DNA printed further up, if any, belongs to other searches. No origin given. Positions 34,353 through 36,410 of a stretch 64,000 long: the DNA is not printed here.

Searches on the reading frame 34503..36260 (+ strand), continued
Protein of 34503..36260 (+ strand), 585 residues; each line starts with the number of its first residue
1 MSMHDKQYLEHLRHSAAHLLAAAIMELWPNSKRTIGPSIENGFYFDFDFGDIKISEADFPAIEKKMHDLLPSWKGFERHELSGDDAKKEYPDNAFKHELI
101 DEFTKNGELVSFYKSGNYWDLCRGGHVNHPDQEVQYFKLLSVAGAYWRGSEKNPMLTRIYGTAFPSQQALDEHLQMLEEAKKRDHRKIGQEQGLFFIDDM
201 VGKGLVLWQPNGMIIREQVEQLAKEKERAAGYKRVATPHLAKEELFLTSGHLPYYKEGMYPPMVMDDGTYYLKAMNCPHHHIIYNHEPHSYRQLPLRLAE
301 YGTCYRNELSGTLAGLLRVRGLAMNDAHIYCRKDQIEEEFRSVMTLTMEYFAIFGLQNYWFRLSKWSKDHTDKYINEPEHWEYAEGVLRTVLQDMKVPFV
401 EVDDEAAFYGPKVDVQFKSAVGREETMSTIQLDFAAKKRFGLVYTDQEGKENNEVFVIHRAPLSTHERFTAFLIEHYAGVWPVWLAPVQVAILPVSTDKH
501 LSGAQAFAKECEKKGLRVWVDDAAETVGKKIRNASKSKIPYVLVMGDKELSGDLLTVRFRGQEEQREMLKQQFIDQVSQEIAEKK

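Call 51: find_encoding_contigs(protein=P0003, flank=10000, max_places=1)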
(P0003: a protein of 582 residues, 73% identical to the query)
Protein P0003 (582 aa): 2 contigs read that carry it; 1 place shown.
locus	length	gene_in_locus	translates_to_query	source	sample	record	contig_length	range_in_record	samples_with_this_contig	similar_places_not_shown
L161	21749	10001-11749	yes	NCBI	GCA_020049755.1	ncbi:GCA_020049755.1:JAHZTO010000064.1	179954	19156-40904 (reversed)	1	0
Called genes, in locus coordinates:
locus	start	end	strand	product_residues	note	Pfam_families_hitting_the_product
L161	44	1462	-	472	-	PF06977:SdiA-regulated, PF11617:Cu-binding_MopE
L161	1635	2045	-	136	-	-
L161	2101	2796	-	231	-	PF01255:Prenyltransf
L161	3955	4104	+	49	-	-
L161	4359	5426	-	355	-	PF01594:AI-2E_transport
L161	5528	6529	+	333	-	-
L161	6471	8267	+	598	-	PF05157:MshEN (weak), PF00437:T2SSE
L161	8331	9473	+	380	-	-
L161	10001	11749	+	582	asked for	PF07973:tRNA_SAD, PF00587:tRNA-synt_2b, PF03129:HGTP_anticodon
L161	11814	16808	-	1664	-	PF00481:PP2C (weak)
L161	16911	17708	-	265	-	-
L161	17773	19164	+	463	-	PF00919:UPF0004, PF04055:Radical_SAM, PF01938:TRAM (weak)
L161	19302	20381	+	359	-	PF11258:DUF3048, PF17479:DUF3048_C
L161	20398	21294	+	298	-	PF14257:DUF4349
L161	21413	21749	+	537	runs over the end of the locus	-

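Call 52: find_encoding_contigs(protein=P0005, flank=10000, max_places=1)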
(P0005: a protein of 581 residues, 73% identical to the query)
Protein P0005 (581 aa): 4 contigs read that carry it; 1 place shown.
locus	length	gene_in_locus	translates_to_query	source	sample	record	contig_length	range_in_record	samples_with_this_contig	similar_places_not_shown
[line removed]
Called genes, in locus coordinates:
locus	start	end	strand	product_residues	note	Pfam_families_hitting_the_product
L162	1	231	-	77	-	?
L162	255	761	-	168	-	-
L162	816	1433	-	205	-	PF13483:Lactamase_B_3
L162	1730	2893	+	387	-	PF21710:Spt6_S1 (faint), PF00575:S1, PF23459:S1_RRP5 (weak)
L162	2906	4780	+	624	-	PF00004:AAA, PF17862:AAA_lid_3, PF01434:Peptidase_M41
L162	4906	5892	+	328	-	-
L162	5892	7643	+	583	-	PF05157:MshEN, PF00437:T2SSE, PF13555:AAA_29 (weak)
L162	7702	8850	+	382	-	-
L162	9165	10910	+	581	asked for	PF07973:tRNA_SAD, PF00587:tRNA-synt_2b, PF03129:HGTP_anticodon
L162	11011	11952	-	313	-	-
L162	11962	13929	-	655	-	-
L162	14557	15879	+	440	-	PF00919:UPF0004, PF04055:Radical_SAM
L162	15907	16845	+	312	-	PF01745:IPT (faint), PF01715:IPPT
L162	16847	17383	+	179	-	?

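Call 53: find_encoding_contigs(protein=P0009, flank=10000, max_places=1)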
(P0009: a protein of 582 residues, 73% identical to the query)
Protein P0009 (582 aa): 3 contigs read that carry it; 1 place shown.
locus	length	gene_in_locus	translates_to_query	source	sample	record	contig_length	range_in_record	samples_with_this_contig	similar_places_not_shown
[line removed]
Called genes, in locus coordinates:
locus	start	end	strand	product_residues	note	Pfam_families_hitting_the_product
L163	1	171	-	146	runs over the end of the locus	-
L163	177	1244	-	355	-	PF01594:AI-2E_transport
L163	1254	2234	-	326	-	PF00005:ABC_tran, PF13304:AAA_21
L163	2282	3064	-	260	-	PF06182:ABC2_membrane_6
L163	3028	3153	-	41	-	-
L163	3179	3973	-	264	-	PF06182:ABC2_membrane_6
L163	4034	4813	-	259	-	PF06182:ABC2_membrane_6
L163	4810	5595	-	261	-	PF06182:ABC2_membrane_6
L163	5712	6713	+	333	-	-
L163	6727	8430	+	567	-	PF05157:MshEN (weak), PF00437:T2SSE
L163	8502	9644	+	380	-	-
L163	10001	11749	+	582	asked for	PF07973:tRNA_SAD, PF00587:tRNA-synt_2b, PF03129:HGTP_anticodon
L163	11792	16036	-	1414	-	-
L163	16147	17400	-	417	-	-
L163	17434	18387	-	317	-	-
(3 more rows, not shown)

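Call 54: find_encoding_contigs(protein=P0006, flank=10000, max_places=1)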
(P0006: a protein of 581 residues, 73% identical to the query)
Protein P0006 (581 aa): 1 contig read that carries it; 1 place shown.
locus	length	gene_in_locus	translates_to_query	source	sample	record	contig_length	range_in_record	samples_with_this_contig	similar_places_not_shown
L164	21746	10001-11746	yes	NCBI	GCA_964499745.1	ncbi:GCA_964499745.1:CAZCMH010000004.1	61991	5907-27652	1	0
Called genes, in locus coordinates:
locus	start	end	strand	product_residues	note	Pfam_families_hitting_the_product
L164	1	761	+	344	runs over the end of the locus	PF00268:Ribonuc_red_sm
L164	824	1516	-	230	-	PF01255:Prenyltransf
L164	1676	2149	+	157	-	PF13392:HNH_3 (faint)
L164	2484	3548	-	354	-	PF01594:AI-2E_transport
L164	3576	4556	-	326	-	PF00005:ABC_tran, PF13304:AAA_21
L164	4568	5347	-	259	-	PF06182:ABC2_membrane_6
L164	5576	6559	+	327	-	-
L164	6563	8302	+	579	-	PF05157:MshEN, PF00437:T2SSE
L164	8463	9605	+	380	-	-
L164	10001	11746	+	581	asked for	PF07973:tRNA_SAD, PF00587:tRNA-synt_2b, PF03129:HGTP_anticodon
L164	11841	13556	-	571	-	-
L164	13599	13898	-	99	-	-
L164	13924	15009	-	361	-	-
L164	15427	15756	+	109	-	-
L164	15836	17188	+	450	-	PF00919:UPF0004, PF04055:Radical_SAM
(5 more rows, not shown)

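Call 58: find_encoding_contigs(protein=P0002, flank=10000, max_places=1)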
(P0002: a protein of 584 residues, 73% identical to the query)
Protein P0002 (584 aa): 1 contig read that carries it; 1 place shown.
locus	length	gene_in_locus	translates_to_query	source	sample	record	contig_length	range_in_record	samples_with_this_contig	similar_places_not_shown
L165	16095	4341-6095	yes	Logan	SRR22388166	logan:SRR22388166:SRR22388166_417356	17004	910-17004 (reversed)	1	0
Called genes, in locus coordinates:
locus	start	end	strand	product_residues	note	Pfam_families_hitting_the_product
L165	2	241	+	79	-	?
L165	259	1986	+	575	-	PF05157:MshEN (faint), PF00437:T2SSE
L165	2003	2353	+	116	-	-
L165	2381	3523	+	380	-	PF04865:Baseplate_J (faint)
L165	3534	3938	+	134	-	-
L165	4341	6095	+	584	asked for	PF07973:tRNA_SAD, PF00587:tRNA-synt_2b, PF03129:HGTP_anticodon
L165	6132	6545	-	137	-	PF00885:DMRL_synthase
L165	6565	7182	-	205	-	PF00677:Lum_binding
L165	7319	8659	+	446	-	PF00919:UPF0004, PF04055:Radical_SAM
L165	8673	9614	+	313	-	PF01745:IPT (weak), PF01715:IPPT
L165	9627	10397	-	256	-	PF00215:OMPdecase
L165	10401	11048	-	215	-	PF00156:Pribosyltran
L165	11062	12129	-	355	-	PF01180:DHO_dh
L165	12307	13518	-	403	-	PF07969:Amidohydro_3 (faint), PF01979:Amidohydro_1, PF12890:DHOase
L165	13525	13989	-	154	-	PF01948:PyrI, PF02748:PyrI_C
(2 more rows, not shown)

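Call 59: find_encoding_contigs(protein=P0013, flank=10000, max_places=1)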
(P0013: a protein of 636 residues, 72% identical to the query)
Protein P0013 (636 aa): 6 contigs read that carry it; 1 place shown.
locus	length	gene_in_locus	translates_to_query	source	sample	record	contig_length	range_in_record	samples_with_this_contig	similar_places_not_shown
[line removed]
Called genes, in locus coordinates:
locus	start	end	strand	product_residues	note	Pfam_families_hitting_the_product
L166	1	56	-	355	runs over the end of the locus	PF01594:AI-2E_transport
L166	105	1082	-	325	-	PF00005:ABC_tran, PF13304:AAA_21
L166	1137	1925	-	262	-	PF06182:ABC2_membrane_6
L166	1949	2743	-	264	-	PF06182:ABC2_membrane_6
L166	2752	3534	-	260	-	PF06182:ABC2_membrane_6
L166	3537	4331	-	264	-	PF06182:ABC2_membrane_6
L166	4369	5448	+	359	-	-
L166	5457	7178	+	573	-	PF05157:MshEN (weak), PF00437:T2SSE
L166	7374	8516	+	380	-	-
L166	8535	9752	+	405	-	-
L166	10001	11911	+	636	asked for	PF07973:tRNA_SAD, PF00587:tRNA-synt_2b, PF03129:HGTP_anticodon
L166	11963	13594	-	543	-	-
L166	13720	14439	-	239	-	-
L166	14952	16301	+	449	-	PF00919:UPF0004, PF04055:Radical_SAM, PF01938:TRAM (weak)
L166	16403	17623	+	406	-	PF11258:DUF3048, PF17479:DUF3048_C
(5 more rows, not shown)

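Call 60: find_encoding_contigs(protein=P0014, flank=10000, max_places=1)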
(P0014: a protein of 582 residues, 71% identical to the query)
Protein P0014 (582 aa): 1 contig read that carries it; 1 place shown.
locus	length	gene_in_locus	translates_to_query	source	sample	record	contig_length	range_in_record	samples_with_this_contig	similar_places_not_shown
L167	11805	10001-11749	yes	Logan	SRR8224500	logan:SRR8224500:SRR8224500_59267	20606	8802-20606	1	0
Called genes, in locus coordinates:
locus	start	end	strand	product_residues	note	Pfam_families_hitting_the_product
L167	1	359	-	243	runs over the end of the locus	PF01255:Prenyltransf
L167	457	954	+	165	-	PF13392:HNH_3 (weak)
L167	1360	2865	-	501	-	PF00990:GGDEF (faint)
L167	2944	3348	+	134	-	-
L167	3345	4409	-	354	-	PF01594:AI-2E_transport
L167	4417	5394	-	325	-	PF00005:ABC_tran, PF13304:AAA_21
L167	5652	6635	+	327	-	-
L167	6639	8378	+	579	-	PF05157:MshEN, PF00437:T2SSE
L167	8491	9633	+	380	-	-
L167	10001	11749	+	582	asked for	PF07973:tRNA_SAD, PF00587:tRNA-synt_2b, PF03129:HGTP_anticodon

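Call 67: find_encoding_contigs(protein=P0001, flank=10000, max_places=2)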
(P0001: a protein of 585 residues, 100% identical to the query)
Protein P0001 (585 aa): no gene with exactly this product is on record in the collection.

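Call 68: list_cluster_members(proteins=[P0001, P0006, P0014])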
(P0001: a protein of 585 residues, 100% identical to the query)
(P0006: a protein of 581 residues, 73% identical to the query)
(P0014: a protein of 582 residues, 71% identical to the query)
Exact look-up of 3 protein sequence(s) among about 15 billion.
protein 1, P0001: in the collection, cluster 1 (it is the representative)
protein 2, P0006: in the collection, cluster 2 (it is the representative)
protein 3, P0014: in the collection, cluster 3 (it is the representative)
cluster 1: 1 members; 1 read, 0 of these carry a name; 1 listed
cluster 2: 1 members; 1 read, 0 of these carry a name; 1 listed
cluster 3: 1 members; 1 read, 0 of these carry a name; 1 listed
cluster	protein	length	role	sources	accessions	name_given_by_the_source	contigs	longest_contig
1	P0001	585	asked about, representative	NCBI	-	-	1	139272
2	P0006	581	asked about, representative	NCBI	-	-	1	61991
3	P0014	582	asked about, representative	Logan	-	-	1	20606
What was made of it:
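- Tried and rejected: The cluster look-up gave no organism name (call 68).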
